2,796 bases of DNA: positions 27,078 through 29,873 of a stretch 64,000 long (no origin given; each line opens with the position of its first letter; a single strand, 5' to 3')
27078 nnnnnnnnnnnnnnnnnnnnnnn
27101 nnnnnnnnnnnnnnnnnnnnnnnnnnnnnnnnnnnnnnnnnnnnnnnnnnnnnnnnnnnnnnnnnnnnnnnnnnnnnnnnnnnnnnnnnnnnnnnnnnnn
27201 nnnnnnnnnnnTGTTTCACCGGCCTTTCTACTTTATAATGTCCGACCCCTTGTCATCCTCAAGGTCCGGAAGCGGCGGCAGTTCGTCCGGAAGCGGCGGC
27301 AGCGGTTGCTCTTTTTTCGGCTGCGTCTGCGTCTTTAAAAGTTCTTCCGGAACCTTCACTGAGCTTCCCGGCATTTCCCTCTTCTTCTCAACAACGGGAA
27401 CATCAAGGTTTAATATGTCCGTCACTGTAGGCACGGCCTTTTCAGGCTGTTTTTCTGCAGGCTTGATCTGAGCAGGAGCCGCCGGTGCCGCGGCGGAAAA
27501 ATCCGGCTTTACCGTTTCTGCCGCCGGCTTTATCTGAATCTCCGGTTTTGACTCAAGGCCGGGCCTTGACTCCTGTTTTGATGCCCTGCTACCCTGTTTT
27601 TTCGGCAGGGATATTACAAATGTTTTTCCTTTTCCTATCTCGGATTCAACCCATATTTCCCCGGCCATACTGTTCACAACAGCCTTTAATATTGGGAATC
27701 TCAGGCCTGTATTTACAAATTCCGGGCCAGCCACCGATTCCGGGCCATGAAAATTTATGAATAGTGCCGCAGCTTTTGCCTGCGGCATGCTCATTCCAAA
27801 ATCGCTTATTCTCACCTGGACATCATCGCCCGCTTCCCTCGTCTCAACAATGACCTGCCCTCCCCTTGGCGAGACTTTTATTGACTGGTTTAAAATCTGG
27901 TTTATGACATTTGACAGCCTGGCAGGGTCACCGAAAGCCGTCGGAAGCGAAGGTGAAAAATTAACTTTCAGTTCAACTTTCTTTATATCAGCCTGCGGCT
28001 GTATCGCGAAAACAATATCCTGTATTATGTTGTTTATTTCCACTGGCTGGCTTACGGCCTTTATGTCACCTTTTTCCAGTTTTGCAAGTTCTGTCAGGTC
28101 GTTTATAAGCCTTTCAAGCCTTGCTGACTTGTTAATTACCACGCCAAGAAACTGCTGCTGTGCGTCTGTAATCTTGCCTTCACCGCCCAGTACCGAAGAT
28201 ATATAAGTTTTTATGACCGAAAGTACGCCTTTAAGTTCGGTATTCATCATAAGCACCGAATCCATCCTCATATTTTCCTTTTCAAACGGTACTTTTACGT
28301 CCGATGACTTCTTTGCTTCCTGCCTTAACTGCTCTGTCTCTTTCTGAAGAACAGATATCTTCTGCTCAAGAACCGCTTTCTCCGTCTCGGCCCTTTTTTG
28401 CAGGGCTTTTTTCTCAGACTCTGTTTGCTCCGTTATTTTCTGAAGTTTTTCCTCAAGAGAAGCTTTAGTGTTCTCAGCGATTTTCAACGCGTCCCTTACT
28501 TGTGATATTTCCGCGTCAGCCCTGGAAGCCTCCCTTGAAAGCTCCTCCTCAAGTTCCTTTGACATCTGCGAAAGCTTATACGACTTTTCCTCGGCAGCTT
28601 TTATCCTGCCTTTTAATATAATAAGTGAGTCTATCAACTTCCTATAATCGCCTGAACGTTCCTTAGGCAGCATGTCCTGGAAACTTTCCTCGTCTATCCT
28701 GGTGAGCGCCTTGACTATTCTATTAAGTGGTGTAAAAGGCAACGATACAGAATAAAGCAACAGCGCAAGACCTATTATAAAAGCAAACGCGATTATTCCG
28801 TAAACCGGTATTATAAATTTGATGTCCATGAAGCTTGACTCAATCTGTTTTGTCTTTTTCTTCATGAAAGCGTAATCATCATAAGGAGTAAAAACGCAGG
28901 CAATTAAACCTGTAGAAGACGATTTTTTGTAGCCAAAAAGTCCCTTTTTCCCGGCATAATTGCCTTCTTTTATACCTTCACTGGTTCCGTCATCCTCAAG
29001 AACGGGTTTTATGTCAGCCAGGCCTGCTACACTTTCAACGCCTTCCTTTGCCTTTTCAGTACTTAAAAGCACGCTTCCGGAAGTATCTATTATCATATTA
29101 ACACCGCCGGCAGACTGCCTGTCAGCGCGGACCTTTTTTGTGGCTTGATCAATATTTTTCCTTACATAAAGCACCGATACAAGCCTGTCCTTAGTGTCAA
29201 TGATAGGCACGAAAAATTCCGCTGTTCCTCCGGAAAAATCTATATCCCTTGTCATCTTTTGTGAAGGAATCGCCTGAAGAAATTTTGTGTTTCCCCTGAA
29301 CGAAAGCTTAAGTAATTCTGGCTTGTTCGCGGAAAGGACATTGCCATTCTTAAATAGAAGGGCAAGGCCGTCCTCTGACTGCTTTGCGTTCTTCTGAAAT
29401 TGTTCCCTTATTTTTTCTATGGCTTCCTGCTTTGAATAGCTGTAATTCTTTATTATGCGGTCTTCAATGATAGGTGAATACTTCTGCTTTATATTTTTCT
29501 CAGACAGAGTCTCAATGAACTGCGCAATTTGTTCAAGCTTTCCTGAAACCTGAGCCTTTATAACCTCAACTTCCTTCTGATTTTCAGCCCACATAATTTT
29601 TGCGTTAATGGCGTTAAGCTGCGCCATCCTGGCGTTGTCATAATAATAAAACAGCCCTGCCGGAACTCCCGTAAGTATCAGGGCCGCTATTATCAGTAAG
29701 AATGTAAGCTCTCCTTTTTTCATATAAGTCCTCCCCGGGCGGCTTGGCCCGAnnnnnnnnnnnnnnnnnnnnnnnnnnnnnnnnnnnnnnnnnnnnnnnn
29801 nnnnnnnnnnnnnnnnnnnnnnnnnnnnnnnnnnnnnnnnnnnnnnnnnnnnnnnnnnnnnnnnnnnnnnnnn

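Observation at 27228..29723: Histidine-kinase-like membrane protein lacking the phospho-acceptor histidine, embedded between gyrA and gyrB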

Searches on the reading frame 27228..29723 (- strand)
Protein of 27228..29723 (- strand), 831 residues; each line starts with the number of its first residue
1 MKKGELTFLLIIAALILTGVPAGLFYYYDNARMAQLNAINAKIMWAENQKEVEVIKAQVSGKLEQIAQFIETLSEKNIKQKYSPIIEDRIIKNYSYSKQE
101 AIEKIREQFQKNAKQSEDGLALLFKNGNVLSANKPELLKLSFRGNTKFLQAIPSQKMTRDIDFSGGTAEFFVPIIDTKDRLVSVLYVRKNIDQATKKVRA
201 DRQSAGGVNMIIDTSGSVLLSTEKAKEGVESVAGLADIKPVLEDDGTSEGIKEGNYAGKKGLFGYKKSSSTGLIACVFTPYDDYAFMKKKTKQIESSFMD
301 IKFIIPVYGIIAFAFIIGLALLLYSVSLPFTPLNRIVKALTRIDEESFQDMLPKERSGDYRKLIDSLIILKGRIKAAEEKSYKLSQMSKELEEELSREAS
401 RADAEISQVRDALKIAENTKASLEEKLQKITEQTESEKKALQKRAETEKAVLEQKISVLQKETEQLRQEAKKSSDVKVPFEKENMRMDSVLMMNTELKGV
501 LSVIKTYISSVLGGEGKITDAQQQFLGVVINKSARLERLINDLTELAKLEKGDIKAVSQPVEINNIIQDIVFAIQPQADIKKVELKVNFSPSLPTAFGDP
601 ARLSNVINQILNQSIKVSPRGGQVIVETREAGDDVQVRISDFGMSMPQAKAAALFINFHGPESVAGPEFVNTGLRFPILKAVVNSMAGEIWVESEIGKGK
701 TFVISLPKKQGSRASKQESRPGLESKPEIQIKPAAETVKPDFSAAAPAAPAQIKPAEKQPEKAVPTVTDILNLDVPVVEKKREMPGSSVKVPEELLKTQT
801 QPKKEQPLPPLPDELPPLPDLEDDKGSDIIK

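Call 5: search_protein_families(library=pfam, proteins=[window:27228-29723:-], max_evalue=0.1)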
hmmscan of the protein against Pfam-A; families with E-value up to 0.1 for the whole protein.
window:27228-29723:- (831 aa): 7 families
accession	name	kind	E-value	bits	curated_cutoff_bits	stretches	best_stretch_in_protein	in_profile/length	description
PF02518.31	HATPase_c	-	4.4e-15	56.5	26.4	1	598-709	1-110/111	Histidine kinase-, DNA gyrase B-, and HSP90-like ATPase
PF00512.31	HisKA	-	0.00013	22.4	26.9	1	501-552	17-66/66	His Kinase A (phospho-acceptor) domain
PF12128.14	DUF3584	-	0.0021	16.1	31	1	370-477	602-705/1191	Protein of unknown function (DUF3584)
PF02686.20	GatC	-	0.0085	16.7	23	1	57-120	7-63/66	Glu-tRNAGln amidotransferase C subunit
PF20492.3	ERM_helical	-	0.009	16.5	40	1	416-485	4-72/120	Ezrin/radixin/moesin, alpha-helical domain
PF16121.10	40S_S4_C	-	0.034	14.1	27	0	696-720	17-41/48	40S ribosomal protein S4 C-terminus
PF17201.10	Cache_3-Cache_2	-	0.079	12.7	27.7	0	172-282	165-274/299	Cache 3/Cache 2 fusion domain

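Call 6: search_protein_families(library=ncbifam, proteins=[window:27228-29723:-], max_evalue=0.1)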
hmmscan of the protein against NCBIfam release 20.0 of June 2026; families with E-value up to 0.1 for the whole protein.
window:27228-29723:- (831 aa): 60 families (the best 25 are shown)
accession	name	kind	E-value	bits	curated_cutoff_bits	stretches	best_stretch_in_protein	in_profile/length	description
NF046044.1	PnpS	equivalog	1.1e-39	136.6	400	1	407-707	93-390/390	two-component system histidine kinase PnpS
NF033092.0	HK_WalK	equivalog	2.1e-36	125.7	725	1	423-707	309-593/594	cell wall metabolism sensor histidine kinase WalK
TIGR02956.1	TMAO_torS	equivalog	2e-32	112.3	676.5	1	400-719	381-693/967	TMAO reductase system sensor histidine kinase/response regulator TorS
TIGR02966.1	phoR_proteo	equivalog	3.3e-29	102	334.2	1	425-705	58-332/333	phosphate regulon sensor histidine kinase PhoR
NF033091.0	HK_VanS_ACDEFG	equivalog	1.2e-27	96.8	400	1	431-707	22-293/293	vancomycin resistance histidine kinase VanS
NF006800.0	PRK09303.1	equivalog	2e-25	89.6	342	1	422-709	95-378/383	histidine kinase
NF008318.0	PRK11107.1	equivalog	4.6e-25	87.9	890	1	517-716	322-526/920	two-component sensor histidine kinase BarA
NF041735.1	hist_kin_RppB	equivalog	1.6e-24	86.6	400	1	496-707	226-438/438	two-component system sensor histidine kinase RppB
NF045911.1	TCSHisKinNblS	equivalog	5.3e-23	81.2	1000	1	414-706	314-618/621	two-component system sensor histidine kinase NblS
NF033093.1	HK_VicK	exception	6.8e-23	81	680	1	489-712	212-439/448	cell wall metabolism sensor histidine kinase VicK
NF008302.0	PRK11091.1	equivalog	3.1e-22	78.6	838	1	515-718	310-515/779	aerobic respiration two-component sensor histidine kinase ArcB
NF008468.0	PRK11360.1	equivalog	4.8e-22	78.1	646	1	497-712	407-612/616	two-component system sensor histidine kinase AtoS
NF041880.1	EPS_EpsF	equivalog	8.4e-22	77.3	900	1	490-707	278-492/492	response regulator EpsF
NF007688.0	PRK10364.1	equivalog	1.1e-21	77.1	479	1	496-714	250-457/460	two-component system sensor histidine kinase ZraS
NF008312.0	PRK11100.1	equivalog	1.5e-20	73.5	356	1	453-709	222-475/477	two-component system sensor histidine kinase CreC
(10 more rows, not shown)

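Call 7: find_homologous_proteins(query=window:27228-29723:-)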
Query window:27228-29723:- (831 aa): 169 proteins with E <= 0.001 among 8000 candidates; the best 120 are listed.
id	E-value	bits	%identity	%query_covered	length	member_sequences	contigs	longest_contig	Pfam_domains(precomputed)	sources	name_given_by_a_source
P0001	0.0e+0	1507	100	85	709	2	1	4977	PF02518.32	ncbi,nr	ncbi:MAG TPA: ATP-binding protein, partial [Candidatus Goldiibacteriota bacterium]|nr:ATP-binding pr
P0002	0.0e+0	1169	66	100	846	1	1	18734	PF02743.25,PF02518.32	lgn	-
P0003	0.0e+0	1159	65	100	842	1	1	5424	PF02518.32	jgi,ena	-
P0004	0.0e+0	1116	64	100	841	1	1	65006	PF02743.25,PF02518.32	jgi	jgi:signal transduction histidine kinase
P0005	0.0e+0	1037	58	100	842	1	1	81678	PF02518.32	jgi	jgi:signal transduction histidine kinase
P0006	2.3e-295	1000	58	100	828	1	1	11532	PF02518.32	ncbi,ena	-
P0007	2.6e-294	997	57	100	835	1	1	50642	PF02518.32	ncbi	-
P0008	4.0e-294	996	57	100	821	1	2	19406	PF02518.32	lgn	-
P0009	1.1e-293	994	58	96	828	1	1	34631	PF02518.32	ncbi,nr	ncbi:MAG: sensor histidine kinase [Candidatus Goldbacteria bacterium]|nr:sensor histidine kinase [Ca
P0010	4.8e-292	989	58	94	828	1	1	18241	PF02518.32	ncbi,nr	ncbi:MAG: ATP-binding protein [Candidatus Goldbacteria bacterium]|nr:ATP-binding protein [Candidatus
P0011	1.3e-289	981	56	98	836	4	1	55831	PF02518.32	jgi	jgi:signal transduction histidine kinase/uncharacterized protein YbcV (DUF1398 family)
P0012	2.1e-289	980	57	98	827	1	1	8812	PF02518.32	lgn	-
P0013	3.4e-284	963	58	96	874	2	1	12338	PF02743.25,PF02518.32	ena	-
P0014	7.3e-280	949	55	100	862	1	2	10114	PF02518.32,PF00512.32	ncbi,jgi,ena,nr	ncbi:MAG TPA: hypothetical protein ENN43_04575 [bacterium]|nr:hypothetical protein [bacterium]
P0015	1.2e-276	938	53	100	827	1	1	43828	PF02518.32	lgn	-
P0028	2.4e-264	897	54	100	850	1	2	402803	PF02518.32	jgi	jgi:signal transduction histidine kinase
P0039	1.7e-247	842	50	100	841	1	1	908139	PF02518.32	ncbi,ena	-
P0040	9.9e-246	836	56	85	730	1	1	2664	PF17201.11,PF02743.25,PF02518.32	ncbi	ncbi:MAG: ATP-binding protein, partial [bacterium]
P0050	1.9e-209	716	45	99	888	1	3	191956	PF02518.32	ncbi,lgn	-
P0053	1.4e-104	369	43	56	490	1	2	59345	-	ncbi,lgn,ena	ncbi:MAG: hypothetical protein WCJ94_01990 [bacterium]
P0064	6.4e-16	76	28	26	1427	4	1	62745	PF00497.26,PF02743.25,PF02518.32,PF00512.32,PF13589.13,PF22309.3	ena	-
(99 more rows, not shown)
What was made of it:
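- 27228..29723 (-): Whole pseudokinase ORF (831 aa). About 52 full-length orthologues at 45-69% identity (call 7).
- On DivL orthologue: The organism is Candidatus Goldbacteria (call 7).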

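Call 10: find_encoding_contigs(protein=P0039, flank=10000, max_places=2)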
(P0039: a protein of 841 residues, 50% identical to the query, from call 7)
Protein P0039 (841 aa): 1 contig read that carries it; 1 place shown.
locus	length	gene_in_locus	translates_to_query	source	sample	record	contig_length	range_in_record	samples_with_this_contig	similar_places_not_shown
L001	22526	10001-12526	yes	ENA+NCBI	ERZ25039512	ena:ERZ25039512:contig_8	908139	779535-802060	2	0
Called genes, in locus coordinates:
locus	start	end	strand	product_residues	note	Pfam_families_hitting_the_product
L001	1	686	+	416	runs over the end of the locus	PF12895:ANAPC3 (faint), PF13428:TPR_14 (faint), PF13432:TPR_16 (faint), PF23914:TPR_CcmH_CycH (faint), PF25058:ARM_TT21 (faint), PF00515:TPR_1 (faint), PF07719:TPR_2 (faint), PF13414:TPR_11 (weak), +4 more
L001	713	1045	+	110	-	-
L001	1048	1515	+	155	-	-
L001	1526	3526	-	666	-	PF13585:CHU_C (faint), PF13860:FlgD_ig (faint), PF00691:OmpA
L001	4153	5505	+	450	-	PF00308:Bac_DnaA, PF01695:IstB_IS21 (weak), PF08299:Bac_DnaA_C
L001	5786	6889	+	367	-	PF00712:DNA_pol3_beta, PF02767:DNA_pol3_beta_2, PF02768:DNA_pol3_beta_3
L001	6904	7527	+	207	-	PF01965:DJ-1_PfpI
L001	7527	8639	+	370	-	PF00521:DNA_topoisoIV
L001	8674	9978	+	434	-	PF00521:DNA_topoisoIV, PF03989:DNA_gyraseA_C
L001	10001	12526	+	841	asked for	PF02518:HATPase_c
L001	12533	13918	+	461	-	PF05048:NosD (weak), PF13229:Beta_helix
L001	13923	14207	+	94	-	PF05258:DciA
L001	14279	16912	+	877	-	PF02518:HATPase_c, PF00204:DNA_gyraseB, PF01751:Toprim, PF21249:GyrB_hook, PF00986:DNA_gyraseB_C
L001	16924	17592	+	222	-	PF00027:cNMP_binding, PF13545:HTH_Crp_2, PF00325:Crp (weak)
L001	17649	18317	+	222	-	PF00702:Hydrolase, PF13419:HAD_2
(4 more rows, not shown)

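Call 11: find_encoding_contigs(protein=P0050, flank=10000, max_places=2)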
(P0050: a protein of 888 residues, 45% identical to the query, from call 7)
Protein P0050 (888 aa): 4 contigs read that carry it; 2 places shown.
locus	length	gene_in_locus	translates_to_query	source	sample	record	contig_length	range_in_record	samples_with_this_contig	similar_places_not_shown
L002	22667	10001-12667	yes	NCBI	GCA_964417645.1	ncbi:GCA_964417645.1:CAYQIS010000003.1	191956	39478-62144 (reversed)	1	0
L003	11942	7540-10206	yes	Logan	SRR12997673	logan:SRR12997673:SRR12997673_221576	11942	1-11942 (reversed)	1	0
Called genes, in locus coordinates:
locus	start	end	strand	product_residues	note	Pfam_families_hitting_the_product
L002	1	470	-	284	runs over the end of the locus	PF01040:UbiA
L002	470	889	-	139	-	-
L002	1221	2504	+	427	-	-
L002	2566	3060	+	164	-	-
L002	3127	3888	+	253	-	-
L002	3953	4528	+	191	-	-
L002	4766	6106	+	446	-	PF00308:Bac_DnaA, PF01695:IstB_IS21 (weak), PF08299:Bac_DnaA_C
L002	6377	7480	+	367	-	PF00712:DNA_pol3_beta, PF02767:DNA_pol3_beta_2, PF02768:DNA_pol3_beta_3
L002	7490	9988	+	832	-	PF00521:DNA_topoisoIV, PF03989:DNA_gyraseA_C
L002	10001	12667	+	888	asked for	PF02518:HATPase_c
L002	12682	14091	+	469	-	PF05048:NosD, PF13229:Beta_helix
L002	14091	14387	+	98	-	PF05258:DciA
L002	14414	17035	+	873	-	PF02518:HATPase_c, PF00204:DNA_gyraseB, PF01751:Toprim, PF21249:GyrB_hook, PF00986:DNA_gyraseB_C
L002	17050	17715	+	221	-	PF00027:cNMP_binding, PF13545:HTH_Crp_2, PF00325:Crp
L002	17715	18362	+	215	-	PF00702:Hydrolase, PF13419:HAD_2, PF13242:Hydrolase_like (faint)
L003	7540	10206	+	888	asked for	PF02518:HATPase_c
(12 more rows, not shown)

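Call 12: find_encoding_contigs(protein=P0028, flank=10000, max_places=2)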
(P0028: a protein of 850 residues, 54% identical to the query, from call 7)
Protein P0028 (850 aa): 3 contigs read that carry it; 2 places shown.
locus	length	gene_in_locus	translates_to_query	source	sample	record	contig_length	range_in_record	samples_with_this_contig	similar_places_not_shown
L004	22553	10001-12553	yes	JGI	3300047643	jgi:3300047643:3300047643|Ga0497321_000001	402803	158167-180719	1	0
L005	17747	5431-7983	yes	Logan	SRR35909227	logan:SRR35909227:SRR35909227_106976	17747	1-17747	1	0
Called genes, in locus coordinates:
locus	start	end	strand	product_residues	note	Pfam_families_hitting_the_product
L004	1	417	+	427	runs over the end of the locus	PF01964:ThiC_Rad_SAM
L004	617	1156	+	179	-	-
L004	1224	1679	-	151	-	-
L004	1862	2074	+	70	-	-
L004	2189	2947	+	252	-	PF13606:Ank_3 (faint), PF12796:Ank_2, PF13637:Ank_4 (weak), PF28177:T4SS_AnkD (faint), PF12796:Ank_2, PF13637:Ank_4, PF13857:Ank_5 (weak), PF00023:Ank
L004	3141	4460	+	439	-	-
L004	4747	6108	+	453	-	PF11490:DNA_pol3_a_NII (weak), PF00308:Bac_DnaA, PF08299:Bac_DnaA_C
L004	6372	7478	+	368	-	PF00712:DNA_pol3_beta, PF02767:DNA_pol3_beta_2, PF02768:DNA_pol3_beta_3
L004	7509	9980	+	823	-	PF00521:DNA_topoisoIV, PF03989:DNA_gyraseA_C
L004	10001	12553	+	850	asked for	PF02518:HATPase_c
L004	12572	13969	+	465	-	PF05048:NosD (weak), PF13229:Beta_helix (faint)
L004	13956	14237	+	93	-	PF05258:DciA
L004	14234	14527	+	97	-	-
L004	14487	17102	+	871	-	PF02518:HATPase_c, PF00204:DNA_gyraseB, PF01751:Toprim, PF21249:GyrB_hook, PF00986:DNA_gyraseB_C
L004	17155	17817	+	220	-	PF00027:cNMP_binding, PF13545:HTH_Crp_2, PF00325:Crp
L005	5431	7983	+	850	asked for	PF02518:HATPase_c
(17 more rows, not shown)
